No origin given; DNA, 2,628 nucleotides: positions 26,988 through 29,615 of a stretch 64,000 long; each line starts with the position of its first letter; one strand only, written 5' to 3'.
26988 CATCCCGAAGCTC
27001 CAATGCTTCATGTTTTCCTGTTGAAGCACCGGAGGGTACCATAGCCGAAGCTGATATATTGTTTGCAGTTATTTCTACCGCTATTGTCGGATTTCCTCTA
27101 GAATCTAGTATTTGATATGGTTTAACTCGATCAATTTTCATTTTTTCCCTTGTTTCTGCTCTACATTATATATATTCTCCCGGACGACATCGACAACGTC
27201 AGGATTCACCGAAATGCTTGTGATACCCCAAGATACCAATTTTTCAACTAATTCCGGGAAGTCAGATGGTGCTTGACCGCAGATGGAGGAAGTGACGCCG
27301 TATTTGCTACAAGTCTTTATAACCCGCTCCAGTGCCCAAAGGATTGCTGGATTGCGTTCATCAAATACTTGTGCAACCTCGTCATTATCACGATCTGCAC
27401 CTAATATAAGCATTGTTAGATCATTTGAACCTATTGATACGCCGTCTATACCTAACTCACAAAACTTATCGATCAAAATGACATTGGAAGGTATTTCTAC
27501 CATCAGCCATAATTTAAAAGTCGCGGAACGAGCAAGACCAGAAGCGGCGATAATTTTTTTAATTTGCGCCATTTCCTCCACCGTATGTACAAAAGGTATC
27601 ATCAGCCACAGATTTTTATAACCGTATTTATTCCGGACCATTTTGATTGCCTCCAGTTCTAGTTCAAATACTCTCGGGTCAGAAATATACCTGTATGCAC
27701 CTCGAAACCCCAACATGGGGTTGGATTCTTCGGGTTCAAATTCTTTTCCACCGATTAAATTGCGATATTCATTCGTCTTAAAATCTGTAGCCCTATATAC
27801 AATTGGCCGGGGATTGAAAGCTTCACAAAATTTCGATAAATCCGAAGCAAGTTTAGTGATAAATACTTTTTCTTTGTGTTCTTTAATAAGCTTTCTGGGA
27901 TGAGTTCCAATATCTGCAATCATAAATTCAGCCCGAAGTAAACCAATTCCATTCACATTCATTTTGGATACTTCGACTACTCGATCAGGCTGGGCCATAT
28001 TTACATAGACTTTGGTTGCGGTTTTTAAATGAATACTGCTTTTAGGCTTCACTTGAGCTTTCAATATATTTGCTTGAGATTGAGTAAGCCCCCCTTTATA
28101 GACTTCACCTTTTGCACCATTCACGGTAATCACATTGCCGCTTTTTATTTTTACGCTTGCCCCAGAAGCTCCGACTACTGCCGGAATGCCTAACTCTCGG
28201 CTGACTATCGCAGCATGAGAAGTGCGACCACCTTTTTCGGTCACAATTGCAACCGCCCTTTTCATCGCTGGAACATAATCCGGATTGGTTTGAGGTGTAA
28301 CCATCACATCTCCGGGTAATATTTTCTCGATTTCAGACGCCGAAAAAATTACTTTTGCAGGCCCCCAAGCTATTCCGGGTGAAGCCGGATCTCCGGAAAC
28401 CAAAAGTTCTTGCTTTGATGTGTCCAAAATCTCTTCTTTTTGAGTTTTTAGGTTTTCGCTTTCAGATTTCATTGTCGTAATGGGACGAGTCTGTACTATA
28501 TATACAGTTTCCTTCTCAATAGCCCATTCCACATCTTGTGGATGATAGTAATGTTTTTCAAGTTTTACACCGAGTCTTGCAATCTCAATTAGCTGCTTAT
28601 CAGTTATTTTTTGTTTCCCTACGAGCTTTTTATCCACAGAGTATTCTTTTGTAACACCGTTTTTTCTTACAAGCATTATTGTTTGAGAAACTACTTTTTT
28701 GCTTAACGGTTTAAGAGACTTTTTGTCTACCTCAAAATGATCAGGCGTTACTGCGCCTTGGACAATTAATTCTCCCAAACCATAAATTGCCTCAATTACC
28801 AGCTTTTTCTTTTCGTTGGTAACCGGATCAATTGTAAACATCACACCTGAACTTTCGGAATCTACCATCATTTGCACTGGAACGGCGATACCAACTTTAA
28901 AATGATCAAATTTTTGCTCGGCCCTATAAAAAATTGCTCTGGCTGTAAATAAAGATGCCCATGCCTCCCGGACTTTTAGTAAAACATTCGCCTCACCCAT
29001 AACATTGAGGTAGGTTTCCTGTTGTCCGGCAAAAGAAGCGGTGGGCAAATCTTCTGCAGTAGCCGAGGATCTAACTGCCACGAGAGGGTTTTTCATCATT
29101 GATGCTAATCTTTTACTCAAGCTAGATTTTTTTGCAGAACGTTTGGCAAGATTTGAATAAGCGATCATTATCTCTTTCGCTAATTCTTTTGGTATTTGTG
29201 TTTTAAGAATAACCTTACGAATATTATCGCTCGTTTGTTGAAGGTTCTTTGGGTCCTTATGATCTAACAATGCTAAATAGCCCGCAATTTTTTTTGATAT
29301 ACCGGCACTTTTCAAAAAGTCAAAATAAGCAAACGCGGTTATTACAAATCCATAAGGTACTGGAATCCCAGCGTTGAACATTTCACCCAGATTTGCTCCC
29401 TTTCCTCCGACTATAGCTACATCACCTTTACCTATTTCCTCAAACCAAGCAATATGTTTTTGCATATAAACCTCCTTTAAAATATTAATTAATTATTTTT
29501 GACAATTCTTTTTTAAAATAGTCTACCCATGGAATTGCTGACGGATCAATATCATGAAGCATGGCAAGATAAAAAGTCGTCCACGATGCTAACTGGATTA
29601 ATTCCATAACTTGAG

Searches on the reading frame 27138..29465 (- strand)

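Call 36: search_protein_families(library=pfam, proteins=[window:27138-29465:-], max_evalue=0.00001)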
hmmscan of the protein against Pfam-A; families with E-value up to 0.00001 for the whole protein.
window:27138-29465:- (775 aa): 3 families
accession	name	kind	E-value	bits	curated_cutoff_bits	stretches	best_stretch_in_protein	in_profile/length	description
PF01326.24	PPDK_N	-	8e-109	364.3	27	1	17-342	2-322/328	Pyruvate phosphate dikinase, AMP/ATP-binding domain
PF02896.24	PEP-utilizers_C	-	1.7e-68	231.4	22.8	1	478-768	14-291/293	PEP-utilising enzyme, PEP-binding domain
PF00391.29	PEP-utilizers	-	6e-27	93.5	23.1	1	384-453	3-72/72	PEP-utilising enzyme, mobile domain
